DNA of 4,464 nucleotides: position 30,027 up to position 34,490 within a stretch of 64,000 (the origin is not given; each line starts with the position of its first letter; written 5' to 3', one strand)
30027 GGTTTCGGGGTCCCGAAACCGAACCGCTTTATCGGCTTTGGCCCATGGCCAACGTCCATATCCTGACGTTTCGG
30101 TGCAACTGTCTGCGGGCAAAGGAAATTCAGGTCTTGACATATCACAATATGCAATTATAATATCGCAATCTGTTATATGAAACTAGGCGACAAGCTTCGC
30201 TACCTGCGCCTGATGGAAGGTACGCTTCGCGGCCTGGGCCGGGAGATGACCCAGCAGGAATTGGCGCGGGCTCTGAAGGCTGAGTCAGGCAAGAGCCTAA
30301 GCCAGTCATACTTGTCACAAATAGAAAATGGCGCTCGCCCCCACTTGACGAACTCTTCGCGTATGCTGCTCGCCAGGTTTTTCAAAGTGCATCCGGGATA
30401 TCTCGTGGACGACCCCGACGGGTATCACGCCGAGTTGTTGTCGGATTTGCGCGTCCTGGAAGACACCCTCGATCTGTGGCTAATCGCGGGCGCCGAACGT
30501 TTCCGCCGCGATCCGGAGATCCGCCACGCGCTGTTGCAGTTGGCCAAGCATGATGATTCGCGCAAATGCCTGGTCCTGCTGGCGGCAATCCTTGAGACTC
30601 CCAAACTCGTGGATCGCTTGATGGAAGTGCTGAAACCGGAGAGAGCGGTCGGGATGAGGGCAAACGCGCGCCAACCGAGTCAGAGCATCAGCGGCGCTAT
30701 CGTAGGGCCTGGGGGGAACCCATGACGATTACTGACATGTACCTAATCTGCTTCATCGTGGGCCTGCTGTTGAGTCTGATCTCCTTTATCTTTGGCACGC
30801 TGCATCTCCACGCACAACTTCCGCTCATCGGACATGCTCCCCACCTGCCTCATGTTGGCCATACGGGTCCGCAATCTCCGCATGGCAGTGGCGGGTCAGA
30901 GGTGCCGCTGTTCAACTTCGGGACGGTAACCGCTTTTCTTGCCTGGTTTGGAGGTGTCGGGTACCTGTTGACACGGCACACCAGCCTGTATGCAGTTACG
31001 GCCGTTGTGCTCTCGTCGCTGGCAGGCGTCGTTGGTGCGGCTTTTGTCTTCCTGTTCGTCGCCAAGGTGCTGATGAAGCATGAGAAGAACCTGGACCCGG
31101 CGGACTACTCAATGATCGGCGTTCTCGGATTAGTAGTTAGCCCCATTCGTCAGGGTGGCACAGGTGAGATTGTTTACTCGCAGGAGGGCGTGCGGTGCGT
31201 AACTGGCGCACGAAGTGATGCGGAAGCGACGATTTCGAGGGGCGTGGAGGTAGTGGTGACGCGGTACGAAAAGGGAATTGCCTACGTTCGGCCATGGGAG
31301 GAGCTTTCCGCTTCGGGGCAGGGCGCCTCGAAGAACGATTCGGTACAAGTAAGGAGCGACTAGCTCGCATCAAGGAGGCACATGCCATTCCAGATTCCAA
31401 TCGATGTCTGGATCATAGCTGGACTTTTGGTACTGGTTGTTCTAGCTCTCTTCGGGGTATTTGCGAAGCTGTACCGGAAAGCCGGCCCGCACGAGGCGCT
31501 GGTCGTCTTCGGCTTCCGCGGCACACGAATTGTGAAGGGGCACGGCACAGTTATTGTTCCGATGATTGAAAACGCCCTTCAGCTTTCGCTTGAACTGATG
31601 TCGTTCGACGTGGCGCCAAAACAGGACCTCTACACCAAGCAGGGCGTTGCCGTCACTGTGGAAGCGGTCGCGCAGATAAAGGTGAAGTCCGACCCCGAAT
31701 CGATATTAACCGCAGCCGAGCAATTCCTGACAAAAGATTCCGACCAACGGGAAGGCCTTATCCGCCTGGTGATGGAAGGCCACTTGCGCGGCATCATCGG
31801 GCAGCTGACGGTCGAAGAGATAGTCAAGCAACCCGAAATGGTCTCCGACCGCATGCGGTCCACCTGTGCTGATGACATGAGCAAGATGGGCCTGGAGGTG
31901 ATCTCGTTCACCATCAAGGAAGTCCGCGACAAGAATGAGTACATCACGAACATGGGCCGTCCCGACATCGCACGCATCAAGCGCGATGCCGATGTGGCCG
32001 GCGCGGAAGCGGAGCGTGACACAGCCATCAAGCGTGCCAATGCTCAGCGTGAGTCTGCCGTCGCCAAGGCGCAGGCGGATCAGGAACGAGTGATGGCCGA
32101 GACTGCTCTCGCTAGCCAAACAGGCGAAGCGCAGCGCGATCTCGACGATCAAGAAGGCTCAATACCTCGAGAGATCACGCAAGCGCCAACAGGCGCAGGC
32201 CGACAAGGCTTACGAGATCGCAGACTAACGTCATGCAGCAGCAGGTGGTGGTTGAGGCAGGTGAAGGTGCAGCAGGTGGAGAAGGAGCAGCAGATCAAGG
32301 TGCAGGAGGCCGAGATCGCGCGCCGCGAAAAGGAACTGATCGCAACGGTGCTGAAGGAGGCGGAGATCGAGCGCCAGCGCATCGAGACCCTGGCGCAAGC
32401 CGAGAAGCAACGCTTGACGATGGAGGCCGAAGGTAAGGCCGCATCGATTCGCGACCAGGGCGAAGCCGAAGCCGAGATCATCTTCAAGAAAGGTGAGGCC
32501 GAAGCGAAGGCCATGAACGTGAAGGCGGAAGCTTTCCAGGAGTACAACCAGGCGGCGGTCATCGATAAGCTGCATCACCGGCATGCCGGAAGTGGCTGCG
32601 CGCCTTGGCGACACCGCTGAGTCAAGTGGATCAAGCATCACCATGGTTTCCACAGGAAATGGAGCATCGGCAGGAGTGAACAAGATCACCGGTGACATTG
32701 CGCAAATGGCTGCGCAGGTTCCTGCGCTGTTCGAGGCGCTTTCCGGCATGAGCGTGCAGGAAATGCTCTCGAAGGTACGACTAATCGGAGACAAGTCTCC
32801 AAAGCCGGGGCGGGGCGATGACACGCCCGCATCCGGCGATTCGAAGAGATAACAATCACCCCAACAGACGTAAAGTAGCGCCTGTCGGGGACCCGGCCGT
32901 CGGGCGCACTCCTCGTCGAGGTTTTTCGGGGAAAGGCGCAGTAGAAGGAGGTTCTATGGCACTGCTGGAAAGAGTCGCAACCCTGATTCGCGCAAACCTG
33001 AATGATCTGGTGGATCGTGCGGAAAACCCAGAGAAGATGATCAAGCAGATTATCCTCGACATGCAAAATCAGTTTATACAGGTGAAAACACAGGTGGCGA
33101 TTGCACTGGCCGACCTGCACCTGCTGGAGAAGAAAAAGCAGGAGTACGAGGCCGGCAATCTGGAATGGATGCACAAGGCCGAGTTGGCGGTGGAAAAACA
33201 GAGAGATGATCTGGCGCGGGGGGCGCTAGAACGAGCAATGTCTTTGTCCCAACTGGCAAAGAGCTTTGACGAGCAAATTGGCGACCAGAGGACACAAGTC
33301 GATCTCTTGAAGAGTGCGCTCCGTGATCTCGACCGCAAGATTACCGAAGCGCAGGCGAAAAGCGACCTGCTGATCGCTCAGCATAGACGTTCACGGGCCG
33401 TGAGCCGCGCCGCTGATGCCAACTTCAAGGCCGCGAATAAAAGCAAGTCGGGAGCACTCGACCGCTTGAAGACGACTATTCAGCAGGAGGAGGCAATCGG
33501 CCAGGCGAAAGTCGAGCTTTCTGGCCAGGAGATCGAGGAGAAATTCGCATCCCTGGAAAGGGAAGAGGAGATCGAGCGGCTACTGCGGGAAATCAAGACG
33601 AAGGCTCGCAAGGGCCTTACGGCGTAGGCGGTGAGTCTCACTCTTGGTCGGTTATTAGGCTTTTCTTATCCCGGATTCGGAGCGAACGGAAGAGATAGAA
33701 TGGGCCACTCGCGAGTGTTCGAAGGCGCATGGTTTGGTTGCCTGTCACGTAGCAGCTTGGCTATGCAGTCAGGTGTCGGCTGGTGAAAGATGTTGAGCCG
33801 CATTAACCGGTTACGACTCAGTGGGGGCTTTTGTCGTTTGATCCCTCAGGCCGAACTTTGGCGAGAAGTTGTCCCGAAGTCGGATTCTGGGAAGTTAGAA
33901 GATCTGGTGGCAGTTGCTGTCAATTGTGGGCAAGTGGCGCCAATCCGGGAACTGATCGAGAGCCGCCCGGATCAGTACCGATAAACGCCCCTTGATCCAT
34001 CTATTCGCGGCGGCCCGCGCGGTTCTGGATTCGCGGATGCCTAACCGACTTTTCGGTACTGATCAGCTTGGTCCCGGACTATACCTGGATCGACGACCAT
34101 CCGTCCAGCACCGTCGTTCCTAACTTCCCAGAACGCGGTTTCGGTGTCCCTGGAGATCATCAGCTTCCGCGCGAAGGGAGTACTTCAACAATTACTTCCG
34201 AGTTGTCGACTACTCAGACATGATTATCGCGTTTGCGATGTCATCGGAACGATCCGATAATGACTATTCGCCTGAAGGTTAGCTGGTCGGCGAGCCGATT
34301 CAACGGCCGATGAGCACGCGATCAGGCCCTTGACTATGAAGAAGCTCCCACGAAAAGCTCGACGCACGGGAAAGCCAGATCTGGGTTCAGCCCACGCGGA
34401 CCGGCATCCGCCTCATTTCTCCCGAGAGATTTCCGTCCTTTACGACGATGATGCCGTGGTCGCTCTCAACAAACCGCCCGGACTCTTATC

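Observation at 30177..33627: XRE regulator - NfeD - flotillin - PspA membrane module bounded by palindromic repeats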

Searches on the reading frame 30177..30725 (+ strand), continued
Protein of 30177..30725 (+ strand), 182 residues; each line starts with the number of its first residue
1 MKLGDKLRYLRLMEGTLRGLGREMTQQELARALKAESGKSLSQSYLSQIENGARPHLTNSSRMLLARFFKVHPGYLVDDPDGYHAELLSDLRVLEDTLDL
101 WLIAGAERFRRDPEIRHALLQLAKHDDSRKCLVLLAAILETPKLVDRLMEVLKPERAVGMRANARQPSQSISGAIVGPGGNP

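Call 67: fold_search(model_id=the predicted structure, library=pdb)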
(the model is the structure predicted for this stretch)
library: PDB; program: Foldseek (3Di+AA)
matches with E <= 10: 217; with E <= 0.001: 0
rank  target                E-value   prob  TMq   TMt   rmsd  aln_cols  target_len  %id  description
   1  3r1f_I                3.4e-03  1.00  0.41  0.57   8.2       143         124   24  Crystal structure of a key regulator of virulence in Mycobacterium tuberculosis (released 2011-08-03)
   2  3qf3_C                5.6e-03  1.00  0.37  0.50  11.7       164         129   22  Crystal structure of EspR transcription factor from mycobacterium tuberculosis (released 2011-09-14)
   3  3r1f_R                6.6e-03  1.00  0.36  0.52  12.2       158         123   24  Crystal structure of a key regulator of virulence in Mycobacterium tuberculosis (released 2011-08-03)
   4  3qf3_A                9.7e-03  1.00  0.36  0.48  11.1       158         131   22  Crystal structure of EspR transcription factor from mycobacterium tuberculosis (released 2011-09-14)
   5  3r1f_L                1.3e-02  1.00  0.37  0.50  12.4       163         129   23  Crystal structure of a key regulator of virulence in Mycobacterium tuberculosis (released 2011-08-03)
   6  3qf3_D                1.4e-02  1.00  0.37  0.51  13.1       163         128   21  Crystal structure of EspR transcription factor from mycobacterium tuberculosis (released 2011-09-14)
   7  3r1f_A                1.5e-02  1.00  0.41  0.57   8.8       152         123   26  Crystal structure of a key regulator of virulence in Mycobacterium tuberculosis (released 2011-08-03)
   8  3r1f_C                2.0e-02  1.00  0.38  0.54   8.8       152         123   24  Crystal structure of a key regulator of virulence in Mycobacterium tuberculosis (released 2011-08-03)
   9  3r1f_B                2.9e-02  1.00  0.36  0.49  12.7       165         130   22  Crystal structure of a key regulator of virulence in Mycobacterium tuberculosis (released 2011-08-03)
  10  3r1f_Q                3.0e-02  1.00  0.36  0.53   9.0       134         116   22  Crystal structure of a key regulator of virulence in Mycobacterium tuberculosis (released 2011-08-03)
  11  3r1f_E                3.2e-02  1.00  0.38  0.53   8.9       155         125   24  Crystal structure of a key regulator of virulence in Mycobacterium tuberculosis (released 2011-08-03)
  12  3qwg_A                4.2e-02  1.00  0.40  0.71   3.7        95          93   32  Crystal structure of EspRdelta10, C-terminal 10 amino acids deletion mutant of EspR transcription factor from Mycobact (released 2011-09-14)
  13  3r1f_P                4.7e-02  1.00  0.38  0.68   3.9        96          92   31  Crystal structure of a key regulator of virulence in Mycobacterium tuberculosis (released 2011-08-03)
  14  3r1f_M                5.5e-02  0.99  0.31  0.46   8.7       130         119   25  Crystal structure of a key regulator of virulence in Mycobacterium tuberculosis (released 2011-08-03)
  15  7t5u                  9.5e-02  1.00  0.30  0.76   3.1        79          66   30  Structure of E. coli MS115-1 CapH N-terminal domain (released 2022-09-14)
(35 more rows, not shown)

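Call 89: search_protein_families(library=padloc, proteins=[window:30177-30725:+], max_evalue=0.001)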
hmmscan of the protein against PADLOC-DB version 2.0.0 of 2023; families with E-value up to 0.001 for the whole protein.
window:30177-30725:+ (182 aa): 1 family
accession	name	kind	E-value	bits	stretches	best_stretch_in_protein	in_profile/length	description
PDLC02926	HTH_VI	-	0.00062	18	0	22-54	13-39/92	-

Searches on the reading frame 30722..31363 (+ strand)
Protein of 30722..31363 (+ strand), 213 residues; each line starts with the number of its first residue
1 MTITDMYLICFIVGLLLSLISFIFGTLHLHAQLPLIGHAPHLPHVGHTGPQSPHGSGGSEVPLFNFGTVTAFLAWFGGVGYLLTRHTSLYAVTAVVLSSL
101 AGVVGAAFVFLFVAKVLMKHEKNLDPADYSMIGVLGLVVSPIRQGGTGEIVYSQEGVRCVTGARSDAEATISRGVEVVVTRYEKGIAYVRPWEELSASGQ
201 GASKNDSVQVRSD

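Call 5: search_protein_families(library=pfam, proteins=[window:30722-31363:+], max_evalue=0.01)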
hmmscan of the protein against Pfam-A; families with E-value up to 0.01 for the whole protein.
window:30722-31363:+ (213 aa): 1 family
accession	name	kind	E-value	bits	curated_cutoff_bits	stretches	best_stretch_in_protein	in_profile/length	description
PF01970.21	TctA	-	0.0071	15.5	28.9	1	90-140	89-139/423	Tripartite tricarboxylate transporter TctA family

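Call 10: search_protein_families(library=ncbifam, proteins=[window:30722-31363:+], max_evalue=0.01)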
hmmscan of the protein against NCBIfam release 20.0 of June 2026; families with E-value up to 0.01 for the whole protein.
window:30722-31363:+ (213 aa): 0 families

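Call 55: search_protein_families(library=pfam, proteins=[window:30722-31363:+], max_evalue=10)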
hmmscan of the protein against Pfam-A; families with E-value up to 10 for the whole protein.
window:30722-31363:+ (213 aa): 4 families
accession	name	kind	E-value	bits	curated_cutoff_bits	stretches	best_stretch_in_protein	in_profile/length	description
PF01970.21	TctA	-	0.0071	15.5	28.9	1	90-140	89-139/423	Tripartite tricarboxylate transporter TctA family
PF01957.25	NfeD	-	0.4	11.4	29.1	1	130-191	3-57/57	NfeD-like C-terminal, partner-binding domain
PF02687.27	FtsX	-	1.6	9.2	25.5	2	90-139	47-103/120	FtsX-like permease C-terminal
PF00335.26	Tetraspanin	-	3.9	7.5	32.1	1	9-115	8-101/225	Tetraspanin family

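Call 56: search_solved_structures(query=window:30722-31363:+, max_evalue=10)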
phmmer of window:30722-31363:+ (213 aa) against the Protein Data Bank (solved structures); distinct sequences matched with E-value up to 10: 2.
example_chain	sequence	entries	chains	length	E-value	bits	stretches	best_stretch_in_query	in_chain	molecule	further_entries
2k14_A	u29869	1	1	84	0.38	13.6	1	122-193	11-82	YuaF protein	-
7m4p_A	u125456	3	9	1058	0.48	13.3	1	69-128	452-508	Efflux pump membrane transporter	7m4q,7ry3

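Call 72: search_solved_structures(query=A2, max_evalue=1, show_alignments=1)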
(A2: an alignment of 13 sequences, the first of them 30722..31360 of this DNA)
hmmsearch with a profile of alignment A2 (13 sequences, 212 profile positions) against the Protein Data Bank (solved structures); distinct sequences matched with E-value up to 1: 2.
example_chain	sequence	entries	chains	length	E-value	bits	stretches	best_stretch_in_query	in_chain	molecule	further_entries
2k14_A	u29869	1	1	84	4.2e-05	26.5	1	123-195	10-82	YuaF protein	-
3jbr_E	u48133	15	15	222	0.22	14.4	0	7-46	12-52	Voltage-dependent calcium channel gamma-1 subunit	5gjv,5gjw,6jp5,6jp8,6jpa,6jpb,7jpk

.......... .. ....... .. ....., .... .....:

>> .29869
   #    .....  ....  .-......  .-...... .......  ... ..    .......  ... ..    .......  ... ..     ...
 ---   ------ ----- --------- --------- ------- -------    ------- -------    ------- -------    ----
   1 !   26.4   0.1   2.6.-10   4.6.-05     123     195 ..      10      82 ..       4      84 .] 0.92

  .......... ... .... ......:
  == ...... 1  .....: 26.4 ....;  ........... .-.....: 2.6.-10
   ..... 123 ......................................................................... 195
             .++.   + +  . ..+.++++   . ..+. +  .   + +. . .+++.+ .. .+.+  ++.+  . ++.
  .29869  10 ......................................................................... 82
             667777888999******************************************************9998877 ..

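Call 89: search_protein_families(library=padloc, proteins=[window:30722-31363:+], max_evalue=0.001)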
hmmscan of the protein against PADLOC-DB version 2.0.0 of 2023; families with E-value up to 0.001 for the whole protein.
window:30722-31363:+ (213 aa): 0 families

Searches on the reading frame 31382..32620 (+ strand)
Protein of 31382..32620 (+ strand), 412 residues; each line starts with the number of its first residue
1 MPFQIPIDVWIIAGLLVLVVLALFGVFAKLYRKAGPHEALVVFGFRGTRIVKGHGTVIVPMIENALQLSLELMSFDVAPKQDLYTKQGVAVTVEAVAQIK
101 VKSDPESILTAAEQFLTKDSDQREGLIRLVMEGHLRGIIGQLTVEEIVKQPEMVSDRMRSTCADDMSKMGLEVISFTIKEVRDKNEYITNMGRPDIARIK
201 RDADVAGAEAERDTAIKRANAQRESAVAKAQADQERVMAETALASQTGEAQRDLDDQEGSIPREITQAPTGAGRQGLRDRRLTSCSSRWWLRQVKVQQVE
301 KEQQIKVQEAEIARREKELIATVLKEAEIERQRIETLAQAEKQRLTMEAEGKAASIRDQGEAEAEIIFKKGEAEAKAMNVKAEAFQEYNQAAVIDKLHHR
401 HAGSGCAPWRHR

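Call 5: search_protein_families(library=pfam, proteins=[window:31382-32620:+], max_evalue=0.01)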
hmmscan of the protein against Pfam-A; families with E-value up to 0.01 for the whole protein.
window:31382-32620:+ (412 aa): 1 family
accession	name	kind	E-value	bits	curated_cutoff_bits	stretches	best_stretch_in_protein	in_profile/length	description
PF01145.31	Band_7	-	2.6e-30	106.2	23.6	1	33-211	2-175/176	SPFH domain / Band 7 family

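Call 10: search_protein_families(library=ncbifam, proteins=[window:31382-32620:+], max_evalue=0.01)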
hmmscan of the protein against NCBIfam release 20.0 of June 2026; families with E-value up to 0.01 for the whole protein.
window:31382-32620:+ (412 aa): 2 families
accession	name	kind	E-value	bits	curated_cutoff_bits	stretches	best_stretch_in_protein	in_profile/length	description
NF058507.1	FlotScfldFlot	equivalog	1.6e-71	241.8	700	1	12-396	2-407/477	flotillin lipid rafts scaffold protein FloT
TIGR01933.1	hflK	equivalog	0.00042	19.8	159.4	1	59-241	30-205/261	FtsH protease activity modulator HflK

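Call 16: find_encoding_contigs(protein=window:31382-32620:+, flank=10000, max_places=6)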
Protein window:31382-32620:+ (412 aa): no gene with exactly this product is on record in the collection.

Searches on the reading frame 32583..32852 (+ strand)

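Call 5: search_protein_families(library=pfam, proteins=[window:32583-32852:+], max_evalue=0.01)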
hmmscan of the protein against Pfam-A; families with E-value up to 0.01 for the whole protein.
window:32583-32852:+ (89 aa): 0 families

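Call 10: search_protein_families(library=ncbifam, proteins=[window:32583-32852:+], max_evalue=0.01)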
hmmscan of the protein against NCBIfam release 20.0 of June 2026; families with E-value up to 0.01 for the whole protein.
window:32583-32852:+ (89 aa): 1 family
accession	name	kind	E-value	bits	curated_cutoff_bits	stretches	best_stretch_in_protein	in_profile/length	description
NF058507.1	FlotScfldFlot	equivalog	5.9e-07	28.9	700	1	1-65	412-475/477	flotillin lipid rafts scaffold protein FloT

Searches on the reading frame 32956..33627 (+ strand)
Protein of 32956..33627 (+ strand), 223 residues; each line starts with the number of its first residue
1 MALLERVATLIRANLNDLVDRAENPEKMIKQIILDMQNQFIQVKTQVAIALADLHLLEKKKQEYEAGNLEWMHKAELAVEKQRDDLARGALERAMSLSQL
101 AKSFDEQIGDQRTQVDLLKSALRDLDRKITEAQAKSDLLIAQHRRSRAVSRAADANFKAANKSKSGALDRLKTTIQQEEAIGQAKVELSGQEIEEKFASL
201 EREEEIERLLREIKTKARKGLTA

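Call 5: search_protein_families(library=pfam, proteins=[window:32956-33627:+], max_evalue=0.01)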
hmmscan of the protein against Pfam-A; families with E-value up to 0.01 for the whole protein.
window:32956-33627:+ (223 aa): 1 family
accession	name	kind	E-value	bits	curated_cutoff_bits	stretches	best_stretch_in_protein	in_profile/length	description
PF04012.17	PspA_IM30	-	8.2e-30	104.5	33.9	1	3-216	2-217/220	PspA/IM30 family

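Call 10: search_protein_families(library=ncbifam, proteins=[window:32956-33627:+], max_evalue=0.01)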
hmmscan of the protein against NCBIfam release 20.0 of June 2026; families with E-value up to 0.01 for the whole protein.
window:32956-33627:+ (223 aa): 3 families
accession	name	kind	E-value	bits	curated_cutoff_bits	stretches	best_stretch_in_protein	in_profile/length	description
TIGR02977.1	phageshock_pspA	equivalog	2.2e-33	115.8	242.95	1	1-217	1-217/219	phage shock protein PspA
NF007974.0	PRK10698.1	equivalog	2.4e-24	86.2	336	1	1-219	1-219/222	phage shock protein PspA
NF045984.1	StressProtLiaH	equivalog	5.7e-11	42.5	380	1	4-217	3-215/225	stress responsive protein LiaH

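Call 17: find_encoding_contigs(protein=window:32956-33627:+, flank=10000, max_places=6)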
Protein window:32956-33627:+ (223 aa): 1 contig read that carries it; 1 place shown.
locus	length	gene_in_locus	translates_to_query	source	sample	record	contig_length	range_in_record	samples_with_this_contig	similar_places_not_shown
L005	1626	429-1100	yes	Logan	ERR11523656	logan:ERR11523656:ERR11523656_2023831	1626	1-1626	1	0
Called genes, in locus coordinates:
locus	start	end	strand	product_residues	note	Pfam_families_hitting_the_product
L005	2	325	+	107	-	?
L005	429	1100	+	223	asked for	PF04012:PspA_IM30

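Call 89: search_protein_families(library=padloc, proteins=[window:32956-33627:+], max_evalue=0.001)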
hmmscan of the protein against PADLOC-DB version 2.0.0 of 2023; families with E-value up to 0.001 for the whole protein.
window:32956-33627:+ (223 aa): 0 families

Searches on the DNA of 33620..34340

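Call 76: search_rna_families(source=window, start=33620, end=34340, threshold=evalue, max_evalue=1)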
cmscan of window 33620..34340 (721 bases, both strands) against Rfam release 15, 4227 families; matches with E-value up to 1: 0.
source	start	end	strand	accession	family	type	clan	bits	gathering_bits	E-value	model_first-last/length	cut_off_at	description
